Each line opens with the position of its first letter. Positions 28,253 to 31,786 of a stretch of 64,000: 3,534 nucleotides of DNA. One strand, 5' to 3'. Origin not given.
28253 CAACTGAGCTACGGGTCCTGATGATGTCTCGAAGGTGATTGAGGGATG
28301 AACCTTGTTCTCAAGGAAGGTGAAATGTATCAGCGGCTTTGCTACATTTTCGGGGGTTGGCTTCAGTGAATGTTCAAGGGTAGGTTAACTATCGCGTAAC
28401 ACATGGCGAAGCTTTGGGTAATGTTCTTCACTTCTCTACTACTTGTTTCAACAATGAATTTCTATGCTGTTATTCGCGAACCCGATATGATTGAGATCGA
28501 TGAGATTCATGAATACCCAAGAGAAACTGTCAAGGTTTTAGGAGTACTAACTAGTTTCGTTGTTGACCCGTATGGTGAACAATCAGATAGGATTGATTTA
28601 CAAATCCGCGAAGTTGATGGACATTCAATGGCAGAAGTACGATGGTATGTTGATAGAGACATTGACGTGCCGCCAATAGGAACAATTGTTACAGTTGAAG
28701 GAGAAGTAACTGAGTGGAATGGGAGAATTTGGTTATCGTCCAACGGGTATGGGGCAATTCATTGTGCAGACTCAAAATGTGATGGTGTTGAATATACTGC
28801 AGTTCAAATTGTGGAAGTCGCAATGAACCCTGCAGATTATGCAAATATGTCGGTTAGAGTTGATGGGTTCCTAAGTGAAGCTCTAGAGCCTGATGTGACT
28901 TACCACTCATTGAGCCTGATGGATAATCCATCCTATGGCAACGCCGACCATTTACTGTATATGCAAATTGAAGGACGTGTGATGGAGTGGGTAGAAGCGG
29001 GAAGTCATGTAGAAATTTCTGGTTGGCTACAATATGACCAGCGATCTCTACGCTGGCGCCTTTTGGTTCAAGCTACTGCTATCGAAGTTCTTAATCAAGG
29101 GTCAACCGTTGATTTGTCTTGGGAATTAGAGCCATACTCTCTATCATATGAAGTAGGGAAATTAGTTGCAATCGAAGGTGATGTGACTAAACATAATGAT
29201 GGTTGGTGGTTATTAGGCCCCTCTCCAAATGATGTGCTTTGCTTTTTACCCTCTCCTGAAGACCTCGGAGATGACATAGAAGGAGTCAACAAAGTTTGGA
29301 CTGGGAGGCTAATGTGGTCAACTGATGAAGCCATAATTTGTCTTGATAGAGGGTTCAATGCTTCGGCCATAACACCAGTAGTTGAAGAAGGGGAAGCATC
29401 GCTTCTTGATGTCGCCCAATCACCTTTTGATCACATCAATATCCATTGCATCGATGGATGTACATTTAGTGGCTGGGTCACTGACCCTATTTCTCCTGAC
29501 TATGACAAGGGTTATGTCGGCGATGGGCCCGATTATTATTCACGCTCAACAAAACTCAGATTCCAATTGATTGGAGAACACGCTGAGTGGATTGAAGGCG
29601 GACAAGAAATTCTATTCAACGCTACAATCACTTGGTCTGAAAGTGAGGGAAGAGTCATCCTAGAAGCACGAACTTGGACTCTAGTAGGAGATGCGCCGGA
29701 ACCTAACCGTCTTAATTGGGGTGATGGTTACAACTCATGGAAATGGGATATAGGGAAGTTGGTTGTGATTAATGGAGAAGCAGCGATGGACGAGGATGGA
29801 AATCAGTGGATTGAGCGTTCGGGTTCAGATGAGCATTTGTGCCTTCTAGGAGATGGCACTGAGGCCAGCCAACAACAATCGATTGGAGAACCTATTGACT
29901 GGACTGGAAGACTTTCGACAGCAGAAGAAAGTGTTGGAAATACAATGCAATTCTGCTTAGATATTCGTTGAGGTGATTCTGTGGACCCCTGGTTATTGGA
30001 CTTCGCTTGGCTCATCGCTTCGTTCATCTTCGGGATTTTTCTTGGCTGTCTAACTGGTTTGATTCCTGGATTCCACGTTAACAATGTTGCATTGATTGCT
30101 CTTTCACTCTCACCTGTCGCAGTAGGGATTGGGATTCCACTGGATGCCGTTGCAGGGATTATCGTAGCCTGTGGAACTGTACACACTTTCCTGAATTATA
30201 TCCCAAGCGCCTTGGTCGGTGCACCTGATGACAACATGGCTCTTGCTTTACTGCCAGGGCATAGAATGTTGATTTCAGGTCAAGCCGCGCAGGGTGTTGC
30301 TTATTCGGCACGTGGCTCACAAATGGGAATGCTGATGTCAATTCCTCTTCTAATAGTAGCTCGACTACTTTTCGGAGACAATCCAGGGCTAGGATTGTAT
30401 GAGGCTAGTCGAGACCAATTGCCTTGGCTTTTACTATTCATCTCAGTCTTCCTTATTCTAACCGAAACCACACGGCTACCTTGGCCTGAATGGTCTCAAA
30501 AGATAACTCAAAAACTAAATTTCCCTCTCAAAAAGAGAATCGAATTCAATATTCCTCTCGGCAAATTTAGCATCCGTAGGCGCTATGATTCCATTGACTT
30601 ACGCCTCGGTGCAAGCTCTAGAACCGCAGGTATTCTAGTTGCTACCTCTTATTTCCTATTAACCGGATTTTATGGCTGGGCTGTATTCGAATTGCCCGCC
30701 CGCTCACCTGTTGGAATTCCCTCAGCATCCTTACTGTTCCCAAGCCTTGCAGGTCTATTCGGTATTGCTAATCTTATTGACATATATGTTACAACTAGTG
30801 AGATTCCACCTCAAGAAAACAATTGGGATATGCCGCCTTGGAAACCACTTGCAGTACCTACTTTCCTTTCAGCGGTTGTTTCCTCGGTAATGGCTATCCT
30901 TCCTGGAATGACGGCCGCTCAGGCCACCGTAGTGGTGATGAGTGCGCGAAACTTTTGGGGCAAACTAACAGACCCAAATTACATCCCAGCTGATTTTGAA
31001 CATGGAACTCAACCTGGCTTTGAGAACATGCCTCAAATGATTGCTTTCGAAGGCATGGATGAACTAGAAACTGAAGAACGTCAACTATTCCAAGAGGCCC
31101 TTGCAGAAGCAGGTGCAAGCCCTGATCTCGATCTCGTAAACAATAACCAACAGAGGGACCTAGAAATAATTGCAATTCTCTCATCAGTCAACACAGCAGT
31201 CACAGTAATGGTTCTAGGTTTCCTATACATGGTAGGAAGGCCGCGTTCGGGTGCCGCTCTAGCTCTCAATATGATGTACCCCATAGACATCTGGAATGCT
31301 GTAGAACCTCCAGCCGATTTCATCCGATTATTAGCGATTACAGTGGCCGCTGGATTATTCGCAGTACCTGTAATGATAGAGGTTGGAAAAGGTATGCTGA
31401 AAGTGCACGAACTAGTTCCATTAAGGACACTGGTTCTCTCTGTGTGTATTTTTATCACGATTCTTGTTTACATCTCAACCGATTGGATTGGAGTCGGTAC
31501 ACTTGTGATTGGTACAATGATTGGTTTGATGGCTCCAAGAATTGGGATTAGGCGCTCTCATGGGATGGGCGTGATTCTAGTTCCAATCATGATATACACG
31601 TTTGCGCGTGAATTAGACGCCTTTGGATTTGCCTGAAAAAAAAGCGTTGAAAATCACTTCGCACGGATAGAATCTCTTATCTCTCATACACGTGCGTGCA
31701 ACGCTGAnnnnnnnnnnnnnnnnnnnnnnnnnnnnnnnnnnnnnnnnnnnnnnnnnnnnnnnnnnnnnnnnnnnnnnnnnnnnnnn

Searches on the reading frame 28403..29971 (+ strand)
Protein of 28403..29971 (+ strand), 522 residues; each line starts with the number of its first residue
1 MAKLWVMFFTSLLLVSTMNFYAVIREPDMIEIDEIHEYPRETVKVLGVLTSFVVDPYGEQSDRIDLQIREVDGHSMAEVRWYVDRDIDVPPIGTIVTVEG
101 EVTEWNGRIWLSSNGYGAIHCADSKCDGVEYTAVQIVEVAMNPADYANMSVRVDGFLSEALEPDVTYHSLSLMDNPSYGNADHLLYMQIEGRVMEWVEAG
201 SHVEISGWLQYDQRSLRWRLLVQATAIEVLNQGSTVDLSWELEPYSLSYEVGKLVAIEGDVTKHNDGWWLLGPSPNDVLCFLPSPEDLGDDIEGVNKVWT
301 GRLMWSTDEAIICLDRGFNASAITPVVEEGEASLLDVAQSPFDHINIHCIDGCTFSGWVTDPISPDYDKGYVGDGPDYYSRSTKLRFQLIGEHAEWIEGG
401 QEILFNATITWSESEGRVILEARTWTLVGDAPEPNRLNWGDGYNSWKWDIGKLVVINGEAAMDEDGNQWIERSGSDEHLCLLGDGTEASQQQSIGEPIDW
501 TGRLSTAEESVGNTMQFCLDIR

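Call 4: search_protein_families(library=pfam, proteins=[window:28403-29971:+], max_evalue=0.01)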
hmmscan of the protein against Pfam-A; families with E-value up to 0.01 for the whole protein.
window:28403-29971:+ (522 aa): 1 family
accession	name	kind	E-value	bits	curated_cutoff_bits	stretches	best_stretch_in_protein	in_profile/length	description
PF01336.31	tRNA_anti-codon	-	0.0013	19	27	0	84-108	39-63/75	OB-fold nucleic acid binding domain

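Call 13: search_protein_families(library=ncbifam, proteins=[window:28403-29971:+], max_evalue=0.01)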
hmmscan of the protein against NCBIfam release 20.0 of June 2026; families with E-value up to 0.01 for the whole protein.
window:28403-29971:+ (522 aa): 0 families

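Call 39: find_homologous_proteins(query=window:28403-29971:+, max_evalue=0.001)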
Query window:28403-29971:+ (522 aa): 97 proteins with E <= 0.001 among 8000 candidates.
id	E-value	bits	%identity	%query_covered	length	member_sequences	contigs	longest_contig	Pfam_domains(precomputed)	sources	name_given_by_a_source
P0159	0.0e+0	1193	98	100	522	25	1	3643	-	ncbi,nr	ncbi:MAG: hypothetical protein QGF77_04480 [Candidatus Thalassarchaeaceae archaeon]|nr:hypothetical 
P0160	9.4e-296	1000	83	100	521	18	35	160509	-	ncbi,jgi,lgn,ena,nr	ncbi:MAG: hypothetical protein QF365_05655 [Candidatus Thalassarchaeaceae archaeon]|nr:hypothetical 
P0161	6.2e-290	981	80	100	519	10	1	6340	-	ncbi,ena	-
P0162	7.1e-288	974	79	100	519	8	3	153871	-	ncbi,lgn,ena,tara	tara:strand:+ start:179 stop:1738 length:1560 start_codon:yes stop_codon:yes gene_type:complete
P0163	3.0e-282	955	78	100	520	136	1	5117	-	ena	-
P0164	4.7e-281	951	78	100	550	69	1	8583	-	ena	-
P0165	1.6e-279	946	78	100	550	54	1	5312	-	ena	-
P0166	2.5e-276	936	78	100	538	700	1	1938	-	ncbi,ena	-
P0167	2.1e-273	926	76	100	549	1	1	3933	-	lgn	-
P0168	2.4e-273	926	75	100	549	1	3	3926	-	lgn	-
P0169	2.4e-273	926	75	100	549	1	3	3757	-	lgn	-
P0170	2.4e-273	926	75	100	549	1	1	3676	-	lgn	-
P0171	2.5e-273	926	75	100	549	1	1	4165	-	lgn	-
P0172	2.6e-273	926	75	100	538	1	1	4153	-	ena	-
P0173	2.7e-273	926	75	100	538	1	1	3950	-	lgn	-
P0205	1.8e-216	738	62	100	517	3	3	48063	PF01336.32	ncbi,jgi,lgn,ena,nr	ncbi:MAG: hypothetical protein QGI73_05985 [Candidatus Thalassarchaeaceae archaeon]|jgi:hypothetical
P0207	1.0e-195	670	60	95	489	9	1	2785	PF01336.32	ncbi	-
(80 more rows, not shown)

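Call 42: search_protein_families(library=pfam, alignment_id=A3, max_evalue=1)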
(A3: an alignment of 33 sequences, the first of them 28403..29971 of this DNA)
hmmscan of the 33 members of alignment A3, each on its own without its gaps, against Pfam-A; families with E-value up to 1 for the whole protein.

A. member 1, window:28403-29971:+ (522 aa): 1 family
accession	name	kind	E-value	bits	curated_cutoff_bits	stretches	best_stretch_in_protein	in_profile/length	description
PF01336.31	tRNA_anti-codon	-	0.0013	19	27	0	84-108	39-63/75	OB-fold nucleic acid binding domain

B. families by the number of members that match (of 33 scanned): 14 families
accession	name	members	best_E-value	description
PF01336.31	tRNA_anti-codon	28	3.7e-06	OB-fold nucleic acid binding domain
PF18884.5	TSP3_bac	10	3.1e-06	Bacterial TSP3 repeat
PF17428.7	DUF5412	8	0.03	Family of unknown function (DUF5412)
PF02018.23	CBM_4_9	2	0.002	Carbohydrate binding domain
PF23299.1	DUF7081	2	0.13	Domain of unknown function (DUF7081)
PF23139.1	OB_YrrC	2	0.17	ATP-dependent DNA helicase YrrC, OB-fold domain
PF19135.5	DUF5818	1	0.0043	Protein of unknown function (DUF5818)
PF06452.16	CBM9_1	1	0.0074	Carbohydrate family 9 binding domain-like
PF10974.15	DUF2804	1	0.025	Domain of unknown function (DUF2804)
PF02839.19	CBM_5_12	1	0.027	Carbohydrate-binding module family 5/12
PF13742.12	tRNA_anti_2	1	0.12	OB-fold nucleic acid binding domain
PF17295.7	DUF5348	1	0.18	Domain of unknown function (DUF5348)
PF17436.7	DUF5415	1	0.22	Family of unknown function (DUF5415)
PF14296.11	O-ag_pol_Wzy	1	0.41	O-antigen polysaccharide polymerase Wzy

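Call 46: predict_structure(alignment_id=A3)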
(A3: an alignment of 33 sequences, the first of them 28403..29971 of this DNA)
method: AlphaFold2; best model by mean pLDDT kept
length: 522 residues; sequences in the alignment: 33
mean_pLDDT: 80.2   pTM: 0.49
mean pLDDT of the five models: 80.2, 79.4, 77.1, 76.5, 74.5
residues with pLDDT >= 90: 60; 70-90: 373; 50-70: 77; < 50: 12
segments of 3 or more residues with pLDDT < 50: 320-329
pLDDT, mean of each block of 10 residues (from residue 1): 85 80 69 84 87 72 85 83 80 86 74 80 65 86 86 89 81 72 81 83 90 80 89 84 73 87 84 86 85 90 72 76 38 80 61 83 84 86 87 81 86 75 84 88 81 89 81 85 72 73 78 73 82
secondary structure, 60 per line:
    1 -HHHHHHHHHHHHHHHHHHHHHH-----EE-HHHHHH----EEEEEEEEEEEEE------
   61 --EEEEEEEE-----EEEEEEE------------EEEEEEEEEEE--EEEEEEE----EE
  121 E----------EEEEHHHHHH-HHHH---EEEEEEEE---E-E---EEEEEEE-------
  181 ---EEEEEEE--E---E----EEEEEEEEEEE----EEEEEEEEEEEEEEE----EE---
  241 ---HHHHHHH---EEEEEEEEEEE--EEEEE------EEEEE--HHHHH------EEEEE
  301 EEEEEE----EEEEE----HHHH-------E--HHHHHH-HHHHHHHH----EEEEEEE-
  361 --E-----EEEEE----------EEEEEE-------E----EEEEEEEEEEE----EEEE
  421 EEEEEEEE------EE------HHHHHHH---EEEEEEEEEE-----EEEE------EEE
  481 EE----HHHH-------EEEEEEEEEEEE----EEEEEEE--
elements in order: H2-23 H32-37 E42-54 E63-70 E76-82 E95-105 E108-114 E119-121 E132-135 H136-141 H143-146 E150-157 E167-173 E184-190 E202-212 E217-231 H244-250 E254-264 E267-271 E278-282 H285-289 E296-306 E311-315 H320-323 H334-339 H341-348 E353-359 E369-373 E384-389 E402-412 E417-428 H443-449 E453-462 E468-471 E478-482 H487-490 E498-509 E514-520
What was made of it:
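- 28403..29971 (+): Membrane-anchored tandem OB-fold protein (522 aa), first gene of the co-directional cluster. The AF2 model has pLDDT 80, with a helix followed by about 5 beta-barrel modules (call 46).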

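Call 50: fold_search(model_id=the predicted structure, library=pdb)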
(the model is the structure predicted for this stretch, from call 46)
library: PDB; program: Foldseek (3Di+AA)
matches with E <= 10: 1379; with E <= 0.001: 115
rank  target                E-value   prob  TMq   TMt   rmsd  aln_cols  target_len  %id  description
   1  5z7d_B                1.9e-09  1.00  0.20  0.25  23.1       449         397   10  p204HINab-dsDNA complex structure (released 2019-01-30)
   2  5z7d_C                2.6e-09  1.00  0.17  0.21  24.3       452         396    8  p204HINab-dsDNA complex structure (released 2019-01-30)
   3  5z7d_A                1.2e-08  1.00  0.18  0.22  22.8       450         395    9  p204HINab-dsDNA complex structure (released 2019-01-30)
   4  8soj_A                8.1e-08  1.00  0.20  0.10  27.1       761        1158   10  Cryo-EM structure of human CST bound to POT1(ESDL)/TPP1 in the absence of telomeric ssDNA (released 2023-06-07)
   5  3u58_B                4.3e-07  1.00  0.16  0.36  11.3       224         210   11  Crystal Structure of the Tetrahymena telomerase processivity factor Teb1 AB (released 2011-12-28)
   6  8d0b_A                4.8e-07  1.00  0.19  0.10  28.0       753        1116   10  Human CST-DNA polymerase alpha/primase preinitiation complex bound to 4xTEL-foldback template (released 2022-06-22)
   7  3u58_C                9.9e-07  1.00  0.16  0.36  11.1       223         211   10  Crystal Structure of the Tetrahymena telomerase processivity factor Teb1 AB (released 2011-12-28)
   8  9pd4_N                1.2e-06  1.00  0.18  0.21  19.4       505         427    7  NER dual incision complex - DuIM (released 2026-02-18)
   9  3u58_A                1.7e-06  1.00  0.17  0.36  11.2       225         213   11  Crystal Structure of the Tetrahymena telomerase processivity factor Teb1 AB (released 2011-12-28)
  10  8sh1_A                1.8e-06  1.00  0.18  0.29  11.4       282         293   11  Structure of human POT1 DNA binding domain bound to a 5'-phosphorylated junction of a telomeric double-stranded DNA du (released 2023-08-30)
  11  8i6k_A                3.6e-06  1.00  0.16  0.39   9.2       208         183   10  Structure of hMNDA HIN with dsDNA (released 2023-07-19)
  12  7qxb_P                4.0e-06  1.00  0.18  0.32   9.7       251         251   10  Cryo-EM map of human telomerase-DNA-TPP1-POT1 complex (sharpened map) (released 2022-03-02)
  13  3kjo_A                4.4e-06  1.00  0.19  0.30  13.4       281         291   11  Crystal Structure of hPOT1V2-dTrUd(AGGGTTAG) (released 2010-01-19)
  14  4gop_C                4.7e-06  1.00  0.19  0.22  19.1       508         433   10  Structure and Conformational Change of a Replication Protein A Heterotrimer Bound to ssDNA (released 2012-11-28)
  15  1k8g_B                5.0e-06  1.00  0.18  0.30  13.1       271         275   15  Crystal Structure of the N-terminal domain of Oxytricha nova telomere end binding protein alpha subunit both uncomplex (released 2001-12-20)
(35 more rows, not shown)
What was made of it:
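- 28403..29971 (+): Foldseek top hits are all tandem-OB DNA binders: p204 HIN-dsDNA (1.9e-9), CST, Teb1, POT1, RPA and SSB (call 50).
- On LTD-tethered extracellular nucleases (ExeM/Xds type): The OB folds are encoded by a separate gene at 28403-29971 (calls 4, 42, 50).
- The upstream protein is a tandem-OB array resembling DNA binders (calls 42, 46, 50).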

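Call 60: search_protein_families(library=padloc, proteins=[window:28403-29971:+], max_evalue=0.001)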
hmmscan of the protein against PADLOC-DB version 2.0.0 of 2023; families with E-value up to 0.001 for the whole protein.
window:28403-29971:+ (522 aa): 0 families

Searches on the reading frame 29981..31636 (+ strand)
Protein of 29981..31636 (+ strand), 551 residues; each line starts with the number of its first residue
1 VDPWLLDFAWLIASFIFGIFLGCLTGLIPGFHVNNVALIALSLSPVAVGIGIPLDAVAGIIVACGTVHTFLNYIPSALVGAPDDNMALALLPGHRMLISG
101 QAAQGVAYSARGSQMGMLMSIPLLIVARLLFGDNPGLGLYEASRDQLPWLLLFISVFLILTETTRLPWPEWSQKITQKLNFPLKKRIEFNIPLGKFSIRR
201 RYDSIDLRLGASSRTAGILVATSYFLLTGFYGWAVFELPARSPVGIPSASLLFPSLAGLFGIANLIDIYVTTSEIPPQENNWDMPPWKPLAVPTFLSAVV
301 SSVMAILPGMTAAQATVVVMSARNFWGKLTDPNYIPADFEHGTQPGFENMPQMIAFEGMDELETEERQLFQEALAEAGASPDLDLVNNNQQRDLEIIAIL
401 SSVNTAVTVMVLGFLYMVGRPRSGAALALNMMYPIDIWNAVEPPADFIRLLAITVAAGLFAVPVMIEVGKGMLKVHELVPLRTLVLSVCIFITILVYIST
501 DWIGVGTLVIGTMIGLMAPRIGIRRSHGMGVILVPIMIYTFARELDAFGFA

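Call 4: search_protein_families(library=pfam, proteins=[window:29981-31636:+], max_evalue=0.01)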
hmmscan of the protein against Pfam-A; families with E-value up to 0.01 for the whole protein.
window:29981-31636:+ (551 aa): 1 family
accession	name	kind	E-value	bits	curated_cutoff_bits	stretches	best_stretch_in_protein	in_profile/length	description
PF01970.21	TctA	-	5.1e-42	144.4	28.9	2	14-323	3-267/423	Tripartite tricarboxylate transporter TctA family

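Call 13: search_protein_families(library=ncbifam, proteins=[window:29981-31636:+], max_evalue=0.01)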
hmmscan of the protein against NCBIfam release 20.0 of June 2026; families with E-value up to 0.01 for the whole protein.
window:29981-31636:+ (551 aa): 0 families

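Call 60: search_protein_families(library=padloc, proteins=[window:29981-31636:+], max_evalue=0.001)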
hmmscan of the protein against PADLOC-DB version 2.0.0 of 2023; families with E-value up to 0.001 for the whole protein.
window:29981-31636:+ (551 aa): 0 families
